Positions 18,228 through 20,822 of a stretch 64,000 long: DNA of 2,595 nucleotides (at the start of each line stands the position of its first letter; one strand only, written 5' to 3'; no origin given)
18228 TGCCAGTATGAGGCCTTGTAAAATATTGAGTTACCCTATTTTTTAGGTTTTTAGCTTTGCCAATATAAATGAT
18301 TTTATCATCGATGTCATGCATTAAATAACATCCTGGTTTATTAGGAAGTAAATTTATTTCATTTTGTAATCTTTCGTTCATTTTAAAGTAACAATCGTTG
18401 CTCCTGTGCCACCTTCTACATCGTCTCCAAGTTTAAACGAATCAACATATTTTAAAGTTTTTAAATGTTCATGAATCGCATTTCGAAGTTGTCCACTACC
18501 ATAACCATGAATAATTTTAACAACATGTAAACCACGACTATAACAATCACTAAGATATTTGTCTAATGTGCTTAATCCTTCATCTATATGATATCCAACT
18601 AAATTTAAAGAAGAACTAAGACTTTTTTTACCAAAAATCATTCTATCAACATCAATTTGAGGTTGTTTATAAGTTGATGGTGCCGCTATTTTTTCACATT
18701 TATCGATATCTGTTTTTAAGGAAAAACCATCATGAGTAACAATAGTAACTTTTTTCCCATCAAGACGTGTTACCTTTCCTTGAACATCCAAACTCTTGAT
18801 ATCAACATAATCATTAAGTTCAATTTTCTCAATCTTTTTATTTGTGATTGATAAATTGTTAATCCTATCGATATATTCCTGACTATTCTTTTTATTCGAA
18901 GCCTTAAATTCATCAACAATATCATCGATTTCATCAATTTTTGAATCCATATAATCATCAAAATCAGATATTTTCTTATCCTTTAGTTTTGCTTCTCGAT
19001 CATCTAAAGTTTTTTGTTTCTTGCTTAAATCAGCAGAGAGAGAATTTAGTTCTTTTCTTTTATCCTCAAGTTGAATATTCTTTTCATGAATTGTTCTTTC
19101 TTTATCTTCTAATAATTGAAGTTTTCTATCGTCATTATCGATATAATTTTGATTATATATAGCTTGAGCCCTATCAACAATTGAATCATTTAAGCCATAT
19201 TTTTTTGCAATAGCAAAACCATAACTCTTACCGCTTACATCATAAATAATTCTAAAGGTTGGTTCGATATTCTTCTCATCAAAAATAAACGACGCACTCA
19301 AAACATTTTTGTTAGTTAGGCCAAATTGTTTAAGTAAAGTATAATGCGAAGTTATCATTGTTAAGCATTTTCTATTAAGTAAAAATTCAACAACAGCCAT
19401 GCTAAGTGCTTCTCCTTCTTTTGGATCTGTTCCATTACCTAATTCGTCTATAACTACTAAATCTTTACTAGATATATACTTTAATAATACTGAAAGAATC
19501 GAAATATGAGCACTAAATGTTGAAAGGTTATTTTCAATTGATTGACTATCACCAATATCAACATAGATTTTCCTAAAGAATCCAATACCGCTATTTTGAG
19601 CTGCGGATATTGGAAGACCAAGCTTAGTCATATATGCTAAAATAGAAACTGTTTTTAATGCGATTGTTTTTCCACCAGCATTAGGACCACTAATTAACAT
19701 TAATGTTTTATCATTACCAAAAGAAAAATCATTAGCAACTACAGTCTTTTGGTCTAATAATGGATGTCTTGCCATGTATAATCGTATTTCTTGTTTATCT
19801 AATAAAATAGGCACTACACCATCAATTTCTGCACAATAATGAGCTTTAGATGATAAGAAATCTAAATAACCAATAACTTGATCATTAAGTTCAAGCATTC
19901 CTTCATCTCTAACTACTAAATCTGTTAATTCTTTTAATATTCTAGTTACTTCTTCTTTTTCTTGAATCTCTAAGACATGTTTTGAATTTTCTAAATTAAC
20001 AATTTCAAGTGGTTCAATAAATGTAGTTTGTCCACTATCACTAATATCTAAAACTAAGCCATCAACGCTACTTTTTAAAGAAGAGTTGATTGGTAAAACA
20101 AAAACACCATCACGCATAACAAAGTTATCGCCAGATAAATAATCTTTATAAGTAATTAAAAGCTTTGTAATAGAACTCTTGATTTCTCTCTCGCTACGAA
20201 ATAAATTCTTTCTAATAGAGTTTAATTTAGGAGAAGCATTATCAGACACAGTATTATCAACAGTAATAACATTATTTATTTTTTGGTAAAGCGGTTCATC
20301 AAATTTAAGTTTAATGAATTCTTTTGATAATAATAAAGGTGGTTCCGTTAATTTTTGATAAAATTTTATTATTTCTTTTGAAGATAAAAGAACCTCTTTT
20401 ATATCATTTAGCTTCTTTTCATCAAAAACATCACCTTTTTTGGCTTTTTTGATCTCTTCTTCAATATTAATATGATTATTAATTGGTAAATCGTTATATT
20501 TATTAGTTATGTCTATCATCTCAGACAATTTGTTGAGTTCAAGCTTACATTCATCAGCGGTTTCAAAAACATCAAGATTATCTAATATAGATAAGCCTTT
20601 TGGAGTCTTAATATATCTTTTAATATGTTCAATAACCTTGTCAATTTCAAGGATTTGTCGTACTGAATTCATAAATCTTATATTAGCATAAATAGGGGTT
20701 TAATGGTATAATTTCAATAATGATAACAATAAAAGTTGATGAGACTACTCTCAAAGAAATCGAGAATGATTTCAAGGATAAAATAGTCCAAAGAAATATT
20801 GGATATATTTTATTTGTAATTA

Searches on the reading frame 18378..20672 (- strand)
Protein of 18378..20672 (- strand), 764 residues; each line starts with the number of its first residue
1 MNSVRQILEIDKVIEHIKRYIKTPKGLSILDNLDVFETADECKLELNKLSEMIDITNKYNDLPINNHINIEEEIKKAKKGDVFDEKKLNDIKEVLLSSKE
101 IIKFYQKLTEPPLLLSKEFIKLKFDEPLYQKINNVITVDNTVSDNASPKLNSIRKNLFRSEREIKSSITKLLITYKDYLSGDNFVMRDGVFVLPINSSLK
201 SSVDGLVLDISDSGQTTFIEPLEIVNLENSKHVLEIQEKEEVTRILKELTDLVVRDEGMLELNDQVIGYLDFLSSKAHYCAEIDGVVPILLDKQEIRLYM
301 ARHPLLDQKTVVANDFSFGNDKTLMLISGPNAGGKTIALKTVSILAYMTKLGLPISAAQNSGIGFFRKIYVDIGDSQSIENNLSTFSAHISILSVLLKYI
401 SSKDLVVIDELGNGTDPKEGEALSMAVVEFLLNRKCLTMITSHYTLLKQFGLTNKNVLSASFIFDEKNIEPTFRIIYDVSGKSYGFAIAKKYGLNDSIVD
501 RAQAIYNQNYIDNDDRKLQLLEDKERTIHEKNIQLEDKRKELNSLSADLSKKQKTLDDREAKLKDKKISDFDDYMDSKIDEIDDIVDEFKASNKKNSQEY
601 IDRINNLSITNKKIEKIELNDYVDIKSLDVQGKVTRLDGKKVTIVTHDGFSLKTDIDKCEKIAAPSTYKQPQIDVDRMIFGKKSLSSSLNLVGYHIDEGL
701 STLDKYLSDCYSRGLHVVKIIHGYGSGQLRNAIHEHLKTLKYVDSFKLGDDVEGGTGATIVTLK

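Call 74: search_protein_families(library=pfam, proteins=[window:18378-20672:-], max_evalue=0.00001)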
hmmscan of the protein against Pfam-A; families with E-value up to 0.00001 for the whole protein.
window:18378-20672:- (764 aa): 2 families
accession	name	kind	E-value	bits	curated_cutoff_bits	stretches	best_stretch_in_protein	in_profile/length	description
PF00488.27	MutS_V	-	4.4e-31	108.8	30.2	1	325-507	1-185/188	MutS domain V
PF01713.27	Smr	-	1.2e-20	73.9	25.7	1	689-764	1-77/77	Smr domain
